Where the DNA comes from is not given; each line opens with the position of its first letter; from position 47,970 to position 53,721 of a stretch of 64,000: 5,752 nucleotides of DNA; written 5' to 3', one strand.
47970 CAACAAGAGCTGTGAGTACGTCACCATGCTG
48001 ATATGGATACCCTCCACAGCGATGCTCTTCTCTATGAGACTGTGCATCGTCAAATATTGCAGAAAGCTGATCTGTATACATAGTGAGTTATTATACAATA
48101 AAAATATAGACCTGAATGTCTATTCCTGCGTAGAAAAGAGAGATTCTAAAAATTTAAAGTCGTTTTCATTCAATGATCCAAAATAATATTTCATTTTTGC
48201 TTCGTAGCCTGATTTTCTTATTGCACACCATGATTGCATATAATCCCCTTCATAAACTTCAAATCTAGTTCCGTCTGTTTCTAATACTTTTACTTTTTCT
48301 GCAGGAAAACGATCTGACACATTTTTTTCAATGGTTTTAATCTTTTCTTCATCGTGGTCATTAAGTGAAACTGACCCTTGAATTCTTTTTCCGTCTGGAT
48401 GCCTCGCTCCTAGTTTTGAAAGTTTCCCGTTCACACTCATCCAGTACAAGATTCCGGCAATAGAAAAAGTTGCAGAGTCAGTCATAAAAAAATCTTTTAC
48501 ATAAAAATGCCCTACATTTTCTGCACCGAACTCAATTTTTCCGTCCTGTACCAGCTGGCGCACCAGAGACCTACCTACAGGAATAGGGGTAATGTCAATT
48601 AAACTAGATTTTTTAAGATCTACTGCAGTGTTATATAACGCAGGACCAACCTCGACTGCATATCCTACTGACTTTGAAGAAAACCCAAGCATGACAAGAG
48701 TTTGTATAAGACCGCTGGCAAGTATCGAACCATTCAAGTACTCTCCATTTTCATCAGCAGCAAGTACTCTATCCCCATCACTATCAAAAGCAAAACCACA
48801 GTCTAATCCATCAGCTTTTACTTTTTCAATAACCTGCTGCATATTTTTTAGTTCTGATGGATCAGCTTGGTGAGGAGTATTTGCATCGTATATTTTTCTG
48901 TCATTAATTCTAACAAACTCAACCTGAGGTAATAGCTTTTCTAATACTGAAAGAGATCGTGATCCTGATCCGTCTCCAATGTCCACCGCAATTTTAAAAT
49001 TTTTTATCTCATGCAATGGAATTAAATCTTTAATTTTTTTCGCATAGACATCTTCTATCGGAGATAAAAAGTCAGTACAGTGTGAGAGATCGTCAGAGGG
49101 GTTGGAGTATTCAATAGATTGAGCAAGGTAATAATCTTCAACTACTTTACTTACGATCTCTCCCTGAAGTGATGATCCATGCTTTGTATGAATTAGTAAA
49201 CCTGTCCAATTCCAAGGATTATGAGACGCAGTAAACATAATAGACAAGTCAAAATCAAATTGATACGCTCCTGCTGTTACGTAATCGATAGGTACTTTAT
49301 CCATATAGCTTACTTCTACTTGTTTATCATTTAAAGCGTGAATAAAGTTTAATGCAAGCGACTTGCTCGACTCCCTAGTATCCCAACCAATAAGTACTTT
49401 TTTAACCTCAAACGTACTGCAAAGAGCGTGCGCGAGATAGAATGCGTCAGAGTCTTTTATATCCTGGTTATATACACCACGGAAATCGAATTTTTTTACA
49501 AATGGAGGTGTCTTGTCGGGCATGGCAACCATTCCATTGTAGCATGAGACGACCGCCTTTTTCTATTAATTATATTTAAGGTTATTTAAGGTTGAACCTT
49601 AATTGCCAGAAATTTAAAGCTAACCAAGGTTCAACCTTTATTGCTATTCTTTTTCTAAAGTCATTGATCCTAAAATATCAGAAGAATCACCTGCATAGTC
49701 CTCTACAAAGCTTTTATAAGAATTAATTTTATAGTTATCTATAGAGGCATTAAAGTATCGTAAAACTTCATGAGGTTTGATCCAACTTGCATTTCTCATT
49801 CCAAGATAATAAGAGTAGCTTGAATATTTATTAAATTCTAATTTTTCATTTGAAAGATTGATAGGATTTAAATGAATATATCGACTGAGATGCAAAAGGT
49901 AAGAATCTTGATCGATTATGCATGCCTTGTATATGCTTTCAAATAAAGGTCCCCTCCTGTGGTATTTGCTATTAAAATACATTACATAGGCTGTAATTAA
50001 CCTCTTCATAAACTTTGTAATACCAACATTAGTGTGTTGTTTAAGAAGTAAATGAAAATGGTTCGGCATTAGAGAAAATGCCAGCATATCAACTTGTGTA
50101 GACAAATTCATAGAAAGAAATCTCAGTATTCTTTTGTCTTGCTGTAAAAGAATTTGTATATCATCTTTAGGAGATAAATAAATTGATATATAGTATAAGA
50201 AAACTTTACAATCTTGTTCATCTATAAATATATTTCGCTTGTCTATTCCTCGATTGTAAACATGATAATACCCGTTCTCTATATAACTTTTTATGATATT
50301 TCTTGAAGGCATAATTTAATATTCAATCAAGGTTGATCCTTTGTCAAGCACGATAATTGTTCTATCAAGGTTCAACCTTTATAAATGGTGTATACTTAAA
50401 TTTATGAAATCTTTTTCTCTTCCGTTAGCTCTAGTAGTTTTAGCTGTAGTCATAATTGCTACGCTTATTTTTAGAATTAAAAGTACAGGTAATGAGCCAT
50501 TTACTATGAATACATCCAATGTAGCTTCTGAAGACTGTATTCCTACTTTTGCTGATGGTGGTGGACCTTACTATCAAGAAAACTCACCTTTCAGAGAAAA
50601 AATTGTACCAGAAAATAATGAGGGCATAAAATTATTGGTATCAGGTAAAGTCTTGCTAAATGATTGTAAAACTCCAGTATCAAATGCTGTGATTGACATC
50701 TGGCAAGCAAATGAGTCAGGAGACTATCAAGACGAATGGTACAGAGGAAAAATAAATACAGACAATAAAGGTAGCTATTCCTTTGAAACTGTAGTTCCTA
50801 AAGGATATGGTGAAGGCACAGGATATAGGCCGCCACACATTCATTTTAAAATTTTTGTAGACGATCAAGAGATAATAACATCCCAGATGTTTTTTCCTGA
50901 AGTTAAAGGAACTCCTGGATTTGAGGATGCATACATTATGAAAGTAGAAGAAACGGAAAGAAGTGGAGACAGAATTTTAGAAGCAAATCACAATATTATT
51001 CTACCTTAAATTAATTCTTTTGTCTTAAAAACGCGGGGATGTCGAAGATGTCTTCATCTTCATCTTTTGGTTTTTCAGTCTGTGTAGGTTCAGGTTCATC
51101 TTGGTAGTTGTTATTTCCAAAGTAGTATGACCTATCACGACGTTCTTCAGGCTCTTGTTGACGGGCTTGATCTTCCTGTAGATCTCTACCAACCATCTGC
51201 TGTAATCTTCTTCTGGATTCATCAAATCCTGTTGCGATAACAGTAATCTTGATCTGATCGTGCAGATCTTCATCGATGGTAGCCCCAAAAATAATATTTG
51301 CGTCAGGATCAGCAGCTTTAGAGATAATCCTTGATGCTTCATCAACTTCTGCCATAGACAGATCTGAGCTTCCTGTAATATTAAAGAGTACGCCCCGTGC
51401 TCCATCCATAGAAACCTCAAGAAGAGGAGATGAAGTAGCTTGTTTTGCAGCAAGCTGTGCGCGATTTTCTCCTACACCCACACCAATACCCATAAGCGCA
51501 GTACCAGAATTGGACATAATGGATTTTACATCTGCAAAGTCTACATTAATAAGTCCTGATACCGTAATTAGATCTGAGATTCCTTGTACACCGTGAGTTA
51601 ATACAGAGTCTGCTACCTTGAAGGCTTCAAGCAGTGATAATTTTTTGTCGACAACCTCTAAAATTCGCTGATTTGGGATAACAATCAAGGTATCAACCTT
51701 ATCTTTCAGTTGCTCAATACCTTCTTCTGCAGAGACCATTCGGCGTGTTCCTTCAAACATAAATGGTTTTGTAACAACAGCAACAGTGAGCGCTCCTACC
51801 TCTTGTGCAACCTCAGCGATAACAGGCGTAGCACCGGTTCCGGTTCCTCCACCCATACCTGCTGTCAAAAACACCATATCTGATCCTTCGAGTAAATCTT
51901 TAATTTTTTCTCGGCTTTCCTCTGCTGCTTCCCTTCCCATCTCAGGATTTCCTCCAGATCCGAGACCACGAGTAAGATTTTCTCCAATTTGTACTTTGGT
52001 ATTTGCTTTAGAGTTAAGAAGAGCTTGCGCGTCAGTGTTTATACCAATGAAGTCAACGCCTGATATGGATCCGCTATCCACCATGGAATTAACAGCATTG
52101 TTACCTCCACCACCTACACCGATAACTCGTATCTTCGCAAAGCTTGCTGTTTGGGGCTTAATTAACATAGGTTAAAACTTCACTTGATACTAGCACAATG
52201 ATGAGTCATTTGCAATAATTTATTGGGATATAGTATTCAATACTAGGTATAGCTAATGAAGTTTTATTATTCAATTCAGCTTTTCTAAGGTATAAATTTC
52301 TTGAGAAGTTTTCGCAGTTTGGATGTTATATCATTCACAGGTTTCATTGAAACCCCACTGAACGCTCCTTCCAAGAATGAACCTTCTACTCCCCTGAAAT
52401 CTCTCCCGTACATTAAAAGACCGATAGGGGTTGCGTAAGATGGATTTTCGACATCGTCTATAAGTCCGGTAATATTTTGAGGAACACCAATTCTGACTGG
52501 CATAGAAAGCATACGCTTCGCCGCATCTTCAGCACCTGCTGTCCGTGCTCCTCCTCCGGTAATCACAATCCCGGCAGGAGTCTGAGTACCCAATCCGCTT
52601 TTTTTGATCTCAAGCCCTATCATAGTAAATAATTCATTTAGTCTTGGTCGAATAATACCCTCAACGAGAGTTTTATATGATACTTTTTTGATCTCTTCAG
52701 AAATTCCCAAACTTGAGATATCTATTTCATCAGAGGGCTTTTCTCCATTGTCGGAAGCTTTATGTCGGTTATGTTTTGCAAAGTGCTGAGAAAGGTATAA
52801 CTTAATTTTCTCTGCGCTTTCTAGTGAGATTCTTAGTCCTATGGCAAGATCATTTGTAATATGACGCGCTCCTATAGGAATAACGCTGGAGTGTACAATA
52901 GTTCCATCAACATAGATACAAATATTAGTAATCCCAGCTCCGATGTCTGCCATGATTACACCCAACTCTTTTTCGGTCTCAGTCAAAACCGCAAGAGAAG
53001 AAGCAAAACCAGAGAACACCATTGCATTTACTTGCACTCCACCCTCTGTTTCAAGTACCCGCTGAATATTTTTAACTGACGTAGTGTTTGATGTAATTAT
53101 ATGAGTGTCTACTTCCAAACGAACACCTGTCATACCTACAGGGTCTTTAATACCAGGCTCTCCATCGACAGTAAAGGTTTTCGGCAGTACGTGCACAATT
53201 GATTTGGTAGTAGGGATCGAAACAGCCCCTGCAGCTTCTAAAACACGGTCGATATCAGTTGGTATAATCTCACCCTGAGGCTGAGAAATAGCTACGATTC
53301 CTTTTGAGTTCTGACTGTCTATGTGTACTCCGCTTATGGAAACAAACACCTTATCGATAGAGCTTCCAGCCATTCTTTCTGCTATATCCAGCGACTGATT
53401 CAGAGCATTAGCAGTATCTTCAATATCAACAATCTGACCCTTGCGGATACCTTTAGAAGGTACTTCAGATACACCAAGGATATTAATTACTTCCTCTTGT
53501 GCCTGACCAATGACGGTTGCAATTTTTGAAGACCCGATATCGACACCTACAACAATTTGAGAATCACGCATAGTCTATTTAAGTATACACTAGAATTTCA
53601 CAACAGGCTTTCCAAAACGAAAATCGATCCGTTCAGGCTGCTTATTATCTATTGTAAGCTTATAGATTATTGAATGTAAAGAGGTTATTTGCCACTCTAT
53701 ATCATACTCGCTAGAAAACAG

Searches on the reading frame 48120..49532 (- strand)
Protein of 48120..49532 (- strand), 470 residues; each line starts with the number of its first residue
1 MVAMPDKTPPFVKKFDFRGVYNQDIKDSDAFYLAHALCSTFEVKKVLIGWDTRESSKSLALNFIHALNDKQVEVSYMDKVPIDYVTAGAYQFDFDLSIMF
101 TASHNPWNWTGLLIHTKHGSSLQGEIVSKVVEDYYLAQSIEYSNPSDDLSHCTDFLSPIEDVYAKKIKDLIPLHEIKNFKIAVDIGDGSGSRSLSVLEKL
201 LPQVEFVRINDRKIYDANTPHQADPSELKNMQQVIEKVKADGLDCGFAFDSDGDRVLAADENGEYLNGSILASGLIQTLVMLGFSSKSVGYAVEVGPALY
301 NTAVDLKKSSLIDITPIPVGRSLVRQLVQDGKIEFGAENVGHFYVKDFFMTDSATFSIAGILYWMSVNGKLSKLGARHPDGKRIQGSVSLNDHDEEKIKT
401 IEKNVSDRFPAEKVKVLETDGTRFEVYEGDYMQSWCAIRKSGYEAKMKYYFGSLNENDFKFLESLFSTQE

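Call 6: search_protein_families(library=pfam, proteins=[window:48120-49532:-], max_evalue=0.001)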
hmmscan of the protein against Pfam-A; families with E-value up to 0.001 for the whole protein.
window:48120-49532:- (470 aa): 3 families
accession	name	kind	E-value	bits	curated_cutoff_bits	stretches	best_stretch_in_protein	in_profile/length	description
PF02878.22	PGM_PMM_I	-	1.8e-17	63.7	22.5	1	14-132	6-129/138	Phosphoglucomutase/phosphomannomutase, alpha/beta/alpha domain I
PF02879.22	PGM_PMM_II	-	9.7e-13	49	29.3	1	162-263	2-103/103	Phosphoglucomutase/phosphomannomutase, alpha/beta/alpha domain II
PF02880.22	PGM_PMM_III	-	3.9e-05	24.2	20.7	1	314-374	46-107/115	Phosphoglucomutase/phosphomannomutase, alpha/beta/alpha domain III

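Call 67: search_protein_families(library=ncbifam, proteins=[window:48120-49532:-], max_evalue=0.0001)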
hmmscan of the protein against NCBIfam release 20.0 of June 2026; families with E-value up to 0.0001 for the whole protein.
window:48120-49532:- (470 aa): 5 families
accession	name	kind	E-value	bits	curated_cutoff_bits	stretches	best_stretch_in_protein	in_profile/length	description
TIGR03990.1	Arch_GlmM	equivalog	5e-54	183.8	439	1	17-459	9-433/444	phosphoglucosamine mutase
NF007088.0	PRK09542.1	equivalog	3.3e-38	131.9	618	1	11-448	11-431/456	phosphomannomutase/phosphoglucomutase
NF046027.1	PhglucPhmanMutPgmG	equivalog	2.4e-34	118.8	600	1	11-431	9-416/460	phosphoglucomutase/phosphomannomutase PgmG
TIGR01455.1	glmM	equivalog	1.2e-24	86.9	447.55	1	43-372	38-358/442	phosphoglucosamine mutase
NF011943.0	PRK15414.1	subfamily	4.4e-22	78.7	801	1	12-424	7-412/456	phosphomannomutase CpsG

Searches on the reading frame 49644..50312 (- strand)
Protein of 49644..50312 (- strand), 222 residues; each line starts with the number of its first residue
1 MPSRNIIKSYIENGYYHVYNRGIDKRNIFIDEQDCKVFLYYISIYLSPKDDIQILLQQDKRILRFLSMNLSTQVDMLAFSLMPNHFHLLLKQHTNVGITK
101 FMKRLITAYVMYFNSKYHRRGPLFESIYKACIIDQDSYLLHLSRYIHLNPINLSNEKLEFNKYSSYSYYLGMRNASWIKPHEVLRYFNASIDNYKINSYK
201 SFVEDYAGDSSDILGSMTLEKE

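Call 6: search_protein_families(library=pfam, proteins=[window:49644-50312:-], max_evalue=0.001)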
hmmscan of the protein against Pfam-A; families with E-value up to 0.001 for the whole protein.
window:49644-50312:- (222 aa): 1 family
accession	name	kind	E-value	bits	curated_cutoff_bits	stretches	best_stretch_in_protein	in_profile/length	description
PF01797.21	Y1_Tnp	-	3.1e-10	40.7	23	1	40-147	5-119/121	Transposase IS200 like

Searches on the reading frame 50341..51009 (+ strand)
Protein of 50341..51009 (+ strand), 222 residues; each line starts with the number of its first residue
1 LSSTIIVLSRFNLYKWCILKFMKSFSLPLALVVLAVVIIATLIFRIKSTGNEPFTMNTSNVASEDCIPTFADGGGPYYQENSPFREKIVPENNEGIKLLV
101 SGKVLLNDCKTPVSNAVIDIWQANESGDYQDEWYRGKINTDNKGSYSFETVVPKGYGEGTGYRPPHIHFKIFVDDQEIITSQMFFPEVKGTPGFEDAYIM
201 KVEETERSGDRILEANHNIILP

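Call 6: search_protein_families(library=pfam, proteins=[window:50341-51009:+], max_evalue=0.001)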
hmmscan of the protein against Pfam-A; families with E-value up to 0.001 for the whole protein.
window:50341-51009:+ (222 aa): 1 family
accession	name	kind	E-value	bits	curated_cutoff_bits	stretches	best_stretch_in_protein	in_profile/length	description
PF00775.27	Dioxygenase_C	-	4.8e-19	69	27.3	1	75-189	3-143/182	Dioxygenase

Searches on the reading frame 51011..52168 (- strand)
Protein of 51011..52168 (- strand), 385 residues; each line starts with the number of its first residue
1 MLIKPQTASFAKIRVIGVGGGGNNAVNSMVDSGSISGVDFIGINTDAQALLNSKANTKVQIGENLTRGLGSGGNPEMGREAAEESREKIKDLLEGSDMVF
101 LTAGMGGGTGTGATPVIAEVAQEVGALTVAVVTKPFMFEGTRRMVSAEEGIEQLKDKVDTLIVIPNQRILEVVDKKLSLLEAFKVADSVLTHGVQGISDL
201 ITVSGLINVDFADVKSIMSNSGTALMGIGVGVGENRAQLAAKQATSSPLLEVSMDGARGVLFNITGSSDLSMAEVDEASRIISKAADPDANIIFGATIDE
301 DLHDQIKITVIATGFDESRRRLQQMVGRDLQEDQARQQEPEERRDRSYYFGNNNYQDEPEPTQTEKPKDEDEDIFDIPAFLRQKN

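Call 6: search_protein_families(library=pfam, proteins=[window:51011-52168:-], max_evalue=0.001)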
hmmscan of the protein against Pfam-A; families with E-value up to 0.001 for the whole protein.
window:51011-52168:- (385 aa): 2 families
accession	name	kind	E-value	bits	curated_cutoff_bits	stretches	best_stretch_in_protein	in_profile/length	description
PF00091.31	Tubulin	-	3e-52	178.1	33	1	12-173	1-189/190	Tubulin/FtsZ family, GTPase domain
PF12327.13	FtsZ_C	-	2.2e-35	121.3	27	1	222-316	1-95/95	FtsZ family, C-terminal domain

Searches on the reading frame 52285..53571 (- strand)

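Call 8: search_protein_families(library=pfam, proteins=[window:52285-53571:-], max_evalue=0.001)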
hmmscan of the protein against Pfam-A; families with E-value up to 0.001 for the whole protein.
window:52285-53571:- (428 aa): 4 families
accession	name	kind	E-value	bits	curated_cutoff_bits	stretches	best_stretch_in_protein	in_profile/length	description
PF14450.12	FtsA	-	3e-36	125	31.8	2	207-384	2-127/127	Cell division protein FtsA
PF02491.25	SHS2_FTSA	-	1.3e-28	99.6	25.4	1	81-160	1-79/79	SHS2 domain inserted in FTSA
PF11104.14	PilM_2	-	1.8e-06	27.6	27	0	189-258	160-235/340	Type IV pilus assembly protein PilM;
PF06723.19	MreB_Mbl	-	1e-05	25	27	1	169-362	112-304/327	MreB/Mbl protein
